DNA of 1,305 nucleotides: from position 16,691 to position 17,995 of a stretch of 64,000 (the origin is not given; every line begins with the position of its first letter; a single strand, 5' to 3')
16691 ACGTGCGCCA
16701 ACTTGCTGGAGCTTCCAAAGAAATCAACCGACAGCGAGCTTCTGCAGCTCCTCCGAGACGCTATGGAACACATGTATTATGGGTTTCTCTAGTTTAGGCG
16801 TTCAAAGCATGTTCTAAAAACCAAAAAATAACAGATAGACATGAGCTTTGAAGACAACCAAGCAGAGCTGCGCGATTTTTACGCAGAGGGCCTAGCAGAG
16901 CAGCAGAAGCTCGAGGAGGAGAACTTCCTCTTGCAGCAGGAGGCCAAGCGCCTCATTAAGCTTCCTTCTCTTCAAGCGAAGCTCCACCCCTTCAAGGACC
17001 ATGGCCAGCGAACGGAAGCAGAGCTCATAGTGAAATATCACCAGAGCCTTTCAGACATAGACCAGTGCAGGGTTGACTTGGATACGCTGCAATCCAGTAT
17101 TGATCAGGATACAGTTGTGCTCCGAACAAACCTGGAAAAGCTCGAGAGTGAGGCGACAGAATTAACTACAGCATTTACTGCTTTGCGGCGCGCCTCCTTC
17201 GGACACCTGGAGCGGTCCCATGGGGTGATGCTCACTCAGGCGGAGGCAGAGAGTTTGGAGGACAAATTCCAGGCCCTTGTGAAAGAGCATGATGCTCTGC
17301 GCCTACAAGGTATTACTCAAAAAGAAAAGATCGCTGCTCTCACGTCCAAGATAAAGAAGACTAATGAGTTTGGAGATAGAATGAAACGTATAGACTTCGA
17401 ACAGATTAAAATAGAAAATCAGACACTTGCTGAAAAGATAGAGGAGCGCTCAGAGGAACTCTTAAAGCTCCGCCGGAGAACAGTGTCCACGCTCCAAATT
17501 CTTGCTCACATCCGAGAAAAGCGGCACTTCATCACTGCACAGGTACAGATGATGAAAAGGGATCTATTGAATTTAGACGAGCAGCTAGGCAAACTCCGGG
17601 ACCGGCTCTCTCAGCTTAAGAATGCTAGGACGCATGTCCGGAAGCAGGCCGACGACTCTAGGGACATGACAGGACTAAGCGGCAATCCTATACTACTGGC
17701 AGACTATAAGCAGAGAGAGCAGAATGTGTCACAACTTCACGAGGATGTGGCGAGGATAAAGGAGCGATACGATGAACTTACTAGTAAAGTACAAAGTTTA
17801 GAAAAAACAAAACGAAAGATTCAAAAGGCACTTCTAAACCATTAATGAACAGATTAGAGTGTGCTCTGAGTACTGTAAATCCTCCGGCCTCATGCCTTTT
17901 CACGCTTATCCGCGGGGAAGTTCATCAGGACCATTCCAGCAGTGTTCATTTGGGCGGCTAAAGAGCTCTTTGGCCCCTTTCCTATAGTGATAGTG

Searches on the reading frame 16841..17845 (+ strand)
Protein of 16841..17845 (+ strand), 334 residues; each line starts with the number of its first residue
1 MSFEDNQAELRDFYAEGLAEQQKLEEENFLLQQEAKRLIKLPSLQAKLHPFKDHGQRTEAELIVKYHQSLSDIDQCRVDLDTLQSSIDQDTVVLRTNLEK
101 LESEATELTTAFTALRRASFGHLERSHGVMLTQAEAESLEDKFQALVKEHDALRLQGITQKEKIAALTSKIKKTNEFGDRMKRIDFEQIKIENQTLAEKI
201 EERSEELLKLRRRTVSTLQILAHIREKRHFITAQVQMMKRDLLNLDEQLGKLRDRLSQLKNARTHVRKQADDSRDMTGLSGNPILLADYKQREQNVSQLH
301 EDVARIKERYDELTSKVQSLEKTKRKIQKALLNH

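Call 55: search_protein_families(library=pfam, proteins=[window:16841-17845:+], max_evalue=0.001)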
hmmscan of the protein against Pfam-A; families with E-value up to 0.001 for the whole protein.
window:16841-17845:+ (334 aa): 2 families
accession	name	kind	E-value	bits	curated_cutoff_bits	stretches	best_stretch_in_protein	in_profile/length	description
PF13870.11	CCDC113_CCDC96_CC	-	1.3e-47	162.3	31.6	1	144-318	2-176/177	CCDC113/CCDC96, coiled-coil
PF15456.11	Uds1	-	0.00015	22.4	28.8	1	233-334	21-115/123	Up-regulated During Septation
